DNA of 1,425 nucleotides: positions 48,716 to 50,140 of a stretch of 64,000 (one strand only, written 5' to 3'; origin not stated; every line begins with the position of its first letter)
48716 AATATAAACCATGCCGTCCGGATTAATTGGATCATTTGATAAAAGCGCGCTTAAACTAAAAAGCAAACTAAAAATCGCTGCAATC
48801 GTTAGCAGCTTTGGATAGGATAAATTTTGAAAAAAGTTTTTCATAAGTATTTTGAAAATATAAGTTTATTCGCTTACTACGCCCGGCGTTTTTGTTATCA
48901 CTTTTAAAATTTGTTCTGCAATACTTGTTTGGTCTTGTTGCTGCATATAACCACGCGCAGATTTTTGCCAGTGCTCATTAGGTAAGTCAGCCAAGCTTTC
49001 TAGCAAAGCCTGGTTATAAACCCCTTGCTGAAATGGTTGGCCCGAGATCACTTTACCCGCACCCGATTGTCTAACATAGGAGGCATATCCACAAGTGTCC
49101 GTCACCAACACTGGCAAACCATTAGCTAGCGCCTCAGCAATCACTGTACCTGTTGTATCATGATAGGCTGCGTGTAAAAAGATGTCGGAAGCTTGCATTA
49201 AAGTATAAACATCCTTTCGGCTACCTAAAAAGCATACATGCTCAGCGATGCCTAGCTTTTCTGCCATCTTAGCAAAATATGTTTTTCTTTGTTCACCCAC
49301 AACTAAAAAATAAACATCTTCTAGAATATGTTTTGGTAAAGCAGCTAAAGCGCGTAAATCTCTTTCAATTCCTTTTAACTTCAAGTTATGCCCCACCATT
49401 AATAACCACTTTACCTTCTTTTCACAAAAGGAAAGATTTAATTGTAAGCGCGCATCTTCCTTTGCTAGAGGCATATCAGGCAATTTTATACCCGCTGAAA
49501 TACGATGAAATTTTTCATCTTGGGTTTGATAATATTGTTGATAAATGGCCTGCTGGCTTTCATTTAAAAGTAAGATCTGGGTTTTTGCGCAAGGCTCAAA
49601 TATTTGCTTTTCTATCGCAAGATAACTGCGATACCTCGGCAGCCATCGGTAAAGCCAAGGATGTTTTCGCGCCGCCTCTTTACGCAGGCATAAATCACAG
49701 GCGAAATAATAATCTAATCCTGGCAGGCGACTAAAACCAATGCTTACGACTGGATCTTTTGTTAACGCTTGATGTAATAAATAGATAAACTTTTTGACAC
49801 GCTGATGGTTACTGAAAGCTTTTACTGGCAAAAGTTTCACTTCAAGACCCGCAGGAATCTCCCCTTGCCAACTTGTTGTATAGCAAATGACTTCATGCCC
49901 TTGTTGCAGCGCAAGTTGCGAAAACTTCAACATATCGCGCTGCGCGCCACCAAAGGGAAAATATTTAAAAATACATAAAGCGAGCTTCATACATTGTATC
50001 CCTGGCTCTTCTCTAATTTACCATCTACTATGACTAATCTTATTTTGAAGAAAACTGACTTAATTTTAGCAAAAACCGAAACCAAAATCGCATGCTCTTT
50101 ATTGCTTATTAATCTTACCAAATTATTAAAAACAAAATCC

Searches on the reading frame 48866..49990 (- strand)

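Call 70: search_protein_families(library=pfam, proteins=[window:48866-49990:-], max_evalue=0.01)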
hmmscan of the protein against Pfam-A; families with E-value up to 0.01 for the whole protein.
window:48866-49990:- (374 aa): 4 families
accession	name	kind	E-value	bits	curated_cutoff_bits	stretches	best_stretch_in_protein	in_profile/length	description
PF00534.26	Glycos_transf_1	-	8.7e-26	90.9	26.4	1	191-316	13-141/172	Glycosyl transferases group 1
PF13692.12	Glyco_trans_1_4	-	4.6e-18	66.3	27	1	195-315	3-124/142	Glycosyl transferases group 1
PF20706.3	GT4-conflict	-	6.9e-09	35.6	26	1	159-350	172-356/385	Family 4 Glycosyltransferase in conflict systems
PF13439.12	Glyco_transf_4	-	0.01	16.3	28.5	0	14-79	2-71/170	Glycosyltransferase Family 4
